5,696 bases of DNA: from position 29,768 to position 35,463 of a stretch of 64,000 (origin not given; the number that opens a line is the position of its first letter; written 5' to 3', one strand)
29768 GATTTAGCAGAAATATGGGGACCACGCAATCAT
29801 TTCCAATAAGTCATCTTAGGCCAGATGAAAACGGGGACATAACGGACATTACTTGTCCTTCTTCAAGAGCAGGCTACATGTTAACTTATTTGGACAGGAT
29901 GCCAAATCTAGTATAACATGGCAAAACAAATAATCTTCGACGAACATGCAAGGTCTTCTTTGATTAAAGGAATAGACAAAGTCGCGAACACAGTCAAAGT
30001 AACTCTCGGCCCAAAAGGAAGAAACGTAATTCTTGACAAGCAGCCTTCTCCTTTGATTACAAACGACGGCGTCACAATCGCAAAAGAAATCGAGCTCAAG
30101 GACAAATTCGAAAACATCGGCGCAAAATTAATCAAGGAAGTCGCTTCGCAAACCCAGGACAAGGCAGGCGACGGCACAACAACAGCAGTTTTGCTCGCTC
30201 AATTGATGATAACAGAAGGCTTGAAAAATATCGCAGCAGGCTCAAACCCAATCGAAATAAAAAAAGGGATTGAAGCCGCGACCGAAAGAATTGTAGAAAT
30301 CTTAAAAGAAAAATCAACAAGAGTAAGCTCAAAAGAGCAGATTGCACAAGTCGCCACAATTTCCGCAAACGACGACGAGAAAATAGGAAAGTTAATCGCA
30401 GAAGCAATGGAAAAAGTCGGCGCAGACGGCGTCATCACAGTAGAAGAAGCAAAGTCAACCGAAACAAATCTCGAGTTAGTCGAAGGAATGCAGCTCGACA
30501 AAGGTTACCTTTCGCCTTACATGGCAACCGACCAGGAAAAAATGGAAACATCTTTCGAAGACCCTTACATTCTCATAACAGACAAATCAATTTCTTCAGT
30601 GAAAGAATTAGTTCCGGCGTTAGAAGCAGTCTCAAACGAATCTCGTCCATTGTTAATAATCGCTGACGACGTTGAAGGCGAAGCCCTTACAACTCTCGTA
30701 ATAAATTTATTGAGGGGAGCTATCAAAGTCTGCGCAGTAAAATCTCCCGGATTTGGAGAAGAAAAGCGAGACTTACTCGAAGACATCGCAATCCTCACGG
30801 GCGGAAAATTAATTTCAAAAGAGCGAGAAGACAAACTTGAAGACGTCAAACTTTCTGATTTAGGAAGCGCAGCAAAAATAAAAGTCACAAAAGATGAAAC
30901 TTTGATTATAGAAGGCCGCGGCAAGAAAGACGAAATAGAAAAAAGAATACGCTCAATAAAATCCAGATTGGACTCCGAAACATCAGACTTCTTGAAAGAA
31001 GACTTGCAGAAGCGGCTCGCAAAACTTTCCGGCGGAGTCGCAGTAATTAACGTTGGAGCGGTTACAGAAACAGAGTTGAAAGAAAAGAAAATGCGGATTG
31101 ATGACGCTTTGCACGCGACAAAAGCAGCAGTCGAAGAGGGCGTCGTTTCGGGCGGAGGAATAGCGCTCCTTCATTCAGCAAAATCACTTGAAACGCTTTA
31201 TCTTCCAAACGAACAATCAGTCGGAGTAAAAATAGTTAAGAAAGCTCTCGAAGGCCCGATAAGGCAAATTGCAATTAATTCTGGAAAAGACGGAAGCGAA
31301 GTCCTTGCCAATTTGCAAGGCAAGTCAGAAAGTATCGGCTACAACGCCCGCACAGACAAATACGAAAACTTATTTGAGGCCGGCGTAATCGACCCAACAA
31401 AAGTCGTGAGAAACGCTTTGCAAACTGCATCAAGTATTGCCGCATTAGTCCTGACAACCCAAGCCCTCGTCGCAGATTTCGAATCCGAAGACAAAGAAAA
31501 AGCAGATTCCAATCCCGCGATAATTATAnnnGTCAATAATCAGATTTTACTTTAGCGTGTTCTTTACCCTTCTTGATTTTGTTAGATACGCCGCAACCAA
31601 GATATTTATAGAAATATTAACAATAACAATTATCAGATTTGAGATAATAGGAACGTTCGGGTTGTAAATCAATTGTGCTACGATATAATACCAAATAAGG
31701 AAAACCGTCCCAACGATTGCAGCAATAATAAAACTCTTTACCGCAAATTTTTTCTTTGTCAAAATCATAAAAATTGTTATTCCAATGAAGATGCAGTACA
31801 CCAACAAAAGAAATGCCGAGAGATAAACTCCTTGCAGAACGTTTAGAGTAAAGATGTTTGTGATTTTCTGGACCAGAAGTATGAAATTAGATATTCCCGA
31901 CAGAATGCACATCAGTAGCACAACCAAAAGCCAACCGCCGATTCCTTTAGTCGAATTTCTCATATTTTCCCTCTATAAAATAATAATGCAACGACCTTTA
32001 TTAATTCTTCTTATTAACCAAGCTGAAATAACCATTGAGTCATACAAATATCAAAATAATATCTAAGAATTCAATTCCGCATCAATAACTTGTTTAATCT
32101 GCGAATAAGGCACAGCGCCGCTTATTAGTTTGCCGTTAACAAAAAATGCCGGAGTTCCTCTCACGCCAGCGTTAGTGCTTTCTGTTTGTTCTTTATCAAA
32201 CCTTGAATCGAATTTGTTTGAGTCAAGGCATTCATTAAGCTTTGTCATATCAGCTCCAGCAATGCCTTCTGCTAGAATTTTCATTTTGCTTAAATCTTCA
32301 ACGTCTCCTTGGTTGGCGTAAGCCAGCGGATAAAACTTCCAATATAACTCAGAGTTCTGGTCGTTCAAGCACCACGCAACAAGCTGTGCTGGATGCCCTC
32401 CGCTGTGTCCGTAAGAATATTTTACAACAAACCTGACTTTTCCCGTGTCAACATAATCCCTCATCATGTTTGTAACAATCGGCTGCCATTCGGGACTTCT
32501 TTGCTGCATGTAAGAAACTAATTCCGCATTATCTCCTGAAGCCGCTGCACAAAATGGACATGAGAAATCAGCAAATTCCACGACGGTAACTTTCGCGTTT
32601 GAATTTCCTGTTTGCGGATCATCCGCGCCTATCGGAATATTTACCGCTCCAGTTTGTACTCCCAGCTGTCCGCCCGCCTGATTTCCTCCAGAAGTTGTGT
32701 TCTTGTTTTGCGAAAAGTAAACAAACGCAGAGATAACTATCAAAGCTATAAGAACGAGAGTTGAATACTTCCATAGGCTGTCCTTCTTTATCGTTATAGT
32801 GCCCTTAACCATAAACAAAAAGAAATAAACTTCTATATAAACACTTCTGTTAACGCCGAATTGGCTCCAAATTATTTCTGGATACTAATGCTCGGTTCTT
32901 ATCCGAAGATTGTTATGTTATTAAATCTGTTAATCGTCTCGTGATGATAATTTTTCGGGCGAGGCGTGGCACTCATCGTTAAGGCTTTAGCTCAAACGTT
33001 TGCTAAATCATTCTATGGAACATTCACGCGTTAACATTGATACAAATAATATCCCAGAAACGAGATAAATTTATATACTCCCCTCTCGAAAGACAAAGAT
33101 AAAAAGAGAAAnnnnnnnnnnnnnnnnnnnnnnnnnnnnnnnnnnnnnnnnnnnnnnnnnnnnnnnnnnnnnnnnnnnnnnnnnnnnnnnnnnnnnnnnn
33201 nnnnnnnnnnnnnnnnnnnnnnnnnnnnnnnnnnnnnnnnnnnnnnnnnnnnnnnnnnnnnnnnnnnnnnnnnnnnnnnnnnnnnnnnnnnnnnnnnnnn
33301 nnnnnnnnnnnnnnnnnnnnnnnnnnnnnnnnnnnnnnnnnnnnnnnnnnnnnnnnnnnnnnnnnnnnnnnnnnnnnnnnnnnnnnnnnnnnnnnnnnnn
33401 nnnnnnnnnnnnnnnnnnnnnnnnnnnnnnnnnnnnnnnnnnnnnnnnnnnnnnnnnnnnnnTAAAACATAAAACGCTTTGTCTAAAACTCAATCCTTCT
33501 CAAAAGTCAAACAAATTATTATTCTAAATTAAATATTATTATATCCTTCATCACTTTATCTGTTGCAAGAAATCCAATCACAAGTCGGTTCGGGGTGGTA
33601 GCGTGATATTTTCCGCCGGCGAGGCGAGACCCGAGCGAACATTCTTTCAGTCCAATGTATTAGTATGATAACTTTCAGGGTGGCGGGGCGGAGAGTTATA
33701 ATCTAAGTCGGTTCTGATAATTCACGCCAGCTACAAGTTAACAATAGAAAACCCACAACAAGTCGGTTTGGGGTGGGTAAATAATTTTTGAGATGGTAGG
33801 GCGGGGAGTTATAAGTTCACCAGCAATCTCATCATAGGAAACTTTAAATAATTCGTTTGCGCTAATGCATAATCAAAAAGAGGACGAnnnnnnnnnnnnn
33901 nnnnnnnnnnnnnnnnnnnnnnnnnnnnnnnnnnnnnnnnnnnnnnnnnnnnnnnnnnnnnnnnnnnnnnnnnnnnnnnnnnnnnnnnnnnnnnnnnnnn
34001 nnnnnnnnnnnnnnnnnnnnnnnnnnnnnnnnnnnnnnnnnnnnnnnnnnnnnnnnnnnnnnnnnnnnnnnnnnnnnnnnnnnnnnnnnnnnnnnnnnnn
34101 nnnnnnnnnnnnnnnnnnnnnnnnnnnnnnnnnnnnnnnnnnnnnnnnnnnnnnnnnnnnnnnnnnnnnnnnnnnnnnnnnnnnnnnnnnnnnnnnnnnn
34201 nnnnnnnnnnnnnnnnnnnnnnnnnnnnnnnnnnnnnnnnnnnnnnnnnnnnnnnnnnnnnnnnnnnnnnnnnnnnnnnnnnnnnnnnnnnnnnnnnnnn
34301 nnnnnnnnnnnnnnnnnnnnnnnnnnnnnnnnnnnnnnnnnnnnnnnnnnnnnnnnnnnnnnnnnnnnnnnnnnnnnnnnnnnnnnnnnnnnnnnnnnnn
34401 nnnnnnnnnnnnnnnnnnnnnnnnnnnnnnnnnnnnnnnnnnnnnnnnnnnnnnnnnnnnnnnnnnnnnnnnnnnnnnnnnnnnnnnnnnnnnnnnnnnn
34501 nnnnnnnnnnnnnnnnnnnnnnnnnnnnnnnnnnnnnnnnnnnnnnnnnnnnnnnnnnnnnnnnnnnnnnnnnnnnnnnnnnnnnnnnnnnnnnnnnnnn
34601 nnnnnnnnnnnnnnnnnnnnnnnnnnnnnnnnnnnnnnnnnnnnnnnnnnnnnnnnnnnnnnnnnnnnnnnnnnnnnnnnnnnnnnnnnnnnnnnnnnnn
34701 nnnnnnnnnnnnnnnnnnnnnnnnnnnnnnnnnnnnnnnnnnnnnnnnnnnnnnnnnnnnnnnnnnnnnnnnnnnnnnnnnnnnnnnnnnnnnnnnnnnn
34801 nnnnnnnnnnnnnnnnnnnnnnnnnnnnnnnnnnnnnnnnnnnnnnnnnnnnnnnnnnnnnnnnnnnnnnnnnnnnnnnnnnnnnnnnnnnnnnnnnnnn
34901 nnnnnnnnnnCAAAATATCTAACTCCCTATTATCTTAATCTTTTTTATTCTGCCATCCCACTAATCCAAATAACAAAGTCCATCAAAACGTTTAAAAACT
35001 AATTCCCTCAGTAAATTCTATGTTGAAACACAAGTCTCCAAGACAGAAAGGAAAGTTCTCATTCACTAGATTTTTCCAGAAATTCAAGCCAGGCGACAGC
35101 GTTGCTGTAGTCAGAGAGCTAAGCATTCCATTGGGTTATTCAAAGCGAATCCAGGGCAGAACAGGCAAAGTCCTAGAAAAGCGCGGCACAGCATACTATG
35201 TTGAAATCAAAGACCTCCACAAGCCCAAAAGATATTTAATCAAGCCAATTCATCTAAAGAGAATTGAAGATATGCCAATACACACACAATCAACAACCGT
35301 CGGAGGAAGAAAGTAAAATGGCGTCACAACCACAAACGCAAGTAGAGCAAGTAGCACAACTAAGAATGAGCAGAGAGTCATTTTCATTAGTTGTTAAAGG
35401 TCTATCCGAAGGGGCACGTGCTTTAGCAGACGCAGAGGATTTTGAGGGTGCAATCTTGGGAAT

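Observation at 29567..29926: Orphan 114-aa gene between groES and groEL, again flanked by a duplicated junction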

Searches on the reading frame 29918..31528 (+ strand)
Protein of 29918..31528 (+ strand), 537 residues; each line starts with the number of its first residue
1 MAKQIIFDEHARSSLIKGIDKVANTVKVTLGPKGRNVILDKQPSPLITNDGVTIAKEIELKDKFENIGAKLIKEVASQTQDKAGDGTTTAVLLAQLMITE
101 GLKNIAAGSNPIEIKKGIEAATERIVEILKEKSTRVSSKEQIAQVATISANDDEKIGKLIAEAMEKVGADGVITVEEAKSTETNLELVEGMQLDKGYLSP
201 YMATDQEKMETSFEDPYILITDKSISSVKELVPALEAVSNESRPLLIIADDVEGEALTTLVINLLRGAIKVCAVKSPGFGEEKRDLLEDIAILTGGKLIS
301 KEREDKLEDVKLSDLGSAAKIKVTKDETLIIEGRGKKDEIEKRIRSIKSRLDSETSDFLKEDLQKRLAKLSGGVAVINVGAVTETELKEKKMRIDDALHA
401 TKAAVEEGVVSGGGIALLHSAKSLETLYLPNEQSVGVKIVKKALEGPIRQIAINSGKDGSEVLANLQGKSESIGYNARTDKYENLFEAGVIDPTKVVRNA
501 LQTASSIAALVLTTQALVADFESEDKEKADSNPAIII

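Call 4: search_protein_families(library=pfam, proteins=[window:29918-31528:+], max_evalue=1)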
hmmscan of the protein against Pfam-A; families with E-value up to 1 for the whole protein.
window:29918-31528:+ (537 aa): 1 family
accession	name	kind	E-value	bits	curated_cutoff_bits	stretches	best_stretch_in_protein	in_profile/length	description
PF00118.29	Cpn60_TCP1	-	4.5e-81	273.4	34.3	1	22-520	1-488/490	TCP-1/cpn60 chaperonin family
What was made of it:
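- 29918..31531 (+): groEL (group I chaperonin Cpn60, 537 aa), third cistron. Pfam PF00118, E=4.5e-81 (call 4).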

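Call 26: find_related_loci(query=window:29918-31528:+, collection=genome_contigs, flank=4000)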
Query window:29918-31528:+ (537 aa) in genome_contigs; peptide patterns used: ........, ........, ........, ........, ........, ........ (x = any residue, [..] = any of these).
598 stretches matched a pattern (row limit reached: there are more); 502 encode a relative of the query (tblastn E <= 1e-3); the best 80 are kept; 80 distinct loci.
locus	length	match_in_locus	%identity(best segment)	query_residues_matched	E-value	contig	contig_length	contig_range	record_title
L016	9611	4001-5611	88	1-537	0e+0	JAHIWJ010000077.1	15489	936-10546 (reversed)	MAG: Nanoarchaeota archaeon isolate MM_PW_MetaG.mb.4 MM_PW_MetaG.mb.4_k141_267792, whole genome shotgun sequence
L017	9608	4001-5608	83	1-537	0e+0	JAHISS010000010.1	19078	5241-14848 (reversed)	MAG: Nanoarchaeota archaeon isolate MM_PC_MetaG.mb.185 MM_PC_MetaG.mb.185_k141_93981, whole genome shotgun sequence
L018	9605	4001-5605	80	1-537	0e+0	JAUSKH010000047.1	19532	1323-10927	MAG: Nanoarchaeota archaeon isolate E14_metabat.bin.43 E14_k141_1731039, whole genome shotgun sequence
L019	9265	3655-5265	78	1-537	0e+0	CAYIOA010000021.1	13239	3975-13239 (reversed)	MAG TPA_asm: Candidatus Woesearchaeota archaeon isolate ERP119705_co24_81 genome assembly, contig: NODE_6008_length_1323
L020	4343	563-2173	74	1-537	0e+0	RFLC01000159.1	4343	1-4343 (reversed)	MAG: Candidatus Pacearchaeota archaeon isolate J144 k99_839574, whole genome shotgun sequence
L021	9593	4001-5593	75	1-530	0e+0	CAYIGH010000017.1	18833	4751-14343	MAG TPA_asm: Candidatus Woesearchaeota archaeon isolate ERP119705_co24_289 genome assembly, contig: NODE_3323_length_188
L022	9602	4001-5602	75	1-537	0e+0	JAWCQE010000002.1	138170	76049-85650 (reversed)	MAG: Candidatus Pacearchaeota archaeon isolate JZ-2_201901_bins_146 JZ-2_201901_bins_146_scaffold_2, whole genome shotgu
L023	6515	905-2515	79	1-537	0e+0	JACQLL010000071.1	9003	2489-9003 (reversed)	MAG: Candidatus Pacearchaeota archaeon isolate NC_groundwater_1202_Ag_S-0.1um_38_79 S_p1_S3_coassembly_k141_2010411, who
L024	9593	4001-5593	74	1-530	0e+0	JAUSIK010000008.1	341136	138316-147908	MAG: Nanoarchaeota archaeon isolate E14_metabat.bin.238 E14_k141_1202555, whole genome shotgun sequence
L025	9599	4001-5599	76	1-537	0e+0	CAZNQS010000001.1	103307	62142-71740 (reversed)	MAG TPA_asm: Candidatus Woesearchaeota archaeon isolate SRP178908_co1_140 genome assembly, contig: NODE_78_length_103307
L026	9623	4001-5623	72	1-537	0e+0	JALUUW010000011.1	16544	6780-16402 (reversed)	MAG: Candidatus Pacearchaeota archaeon isolate 128-326_metabat1_scaf2bin.051 128-326_scaffold_1504_c1, whole genome shot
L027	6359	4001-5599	73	2-537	0e+0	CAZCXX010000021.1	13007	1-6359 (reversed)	MAG TPA_asm: Candidatus Woesearchaeota archaeon isolate SRP178908_co1_358 genome assembly, contig: NODE_3350_length_1300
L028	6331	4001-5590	71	1-529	0e+0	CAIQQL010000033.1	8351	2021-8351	uncultured archaeon isolate AlinenSediments_bin-4957 genome assembly, contig: bin-4957:033/154, whole genome shotgun seq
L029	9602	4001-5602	69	1-537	0e+0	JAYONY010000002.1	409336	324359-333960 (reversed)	MAG: archaeon isolate 139570_S171_concoct_bins.tsv.001 NODE_3_length_409336_cov_6.285906, whole genome shotgun sequence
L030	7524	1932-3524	69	1-534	0e+0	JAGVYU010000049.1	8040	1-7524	Candidatus Woesearchaeota archaeon isolate RIFCSPHIGHO2_01_FULL_47_16 rifcsphigho2_01_scaffold_26082, whole genome shotg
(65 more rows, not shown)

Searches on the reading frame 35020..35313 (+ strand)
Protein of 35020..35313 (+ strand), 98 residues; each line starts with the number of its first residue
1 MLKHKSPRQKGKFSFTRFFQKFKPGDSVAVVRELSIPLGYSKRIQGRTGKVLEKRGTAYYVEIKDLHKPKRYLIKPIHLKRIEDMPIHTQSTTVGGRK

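Call 38: search_protein_families(library=pfam, proteins=[window:35020-35313:+], max_evalue=0.01)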
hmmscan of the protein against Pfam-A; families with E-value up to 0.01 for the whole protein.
window:35020-35313:+ (98 aa): 1 family
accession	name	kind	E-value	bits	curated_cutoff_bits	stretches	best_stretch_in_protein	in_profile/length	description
PF01157.24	Ribosomal_L21e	-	1.9e-13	50.6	27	1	4-82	16-99/101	Ribosomal protein L21e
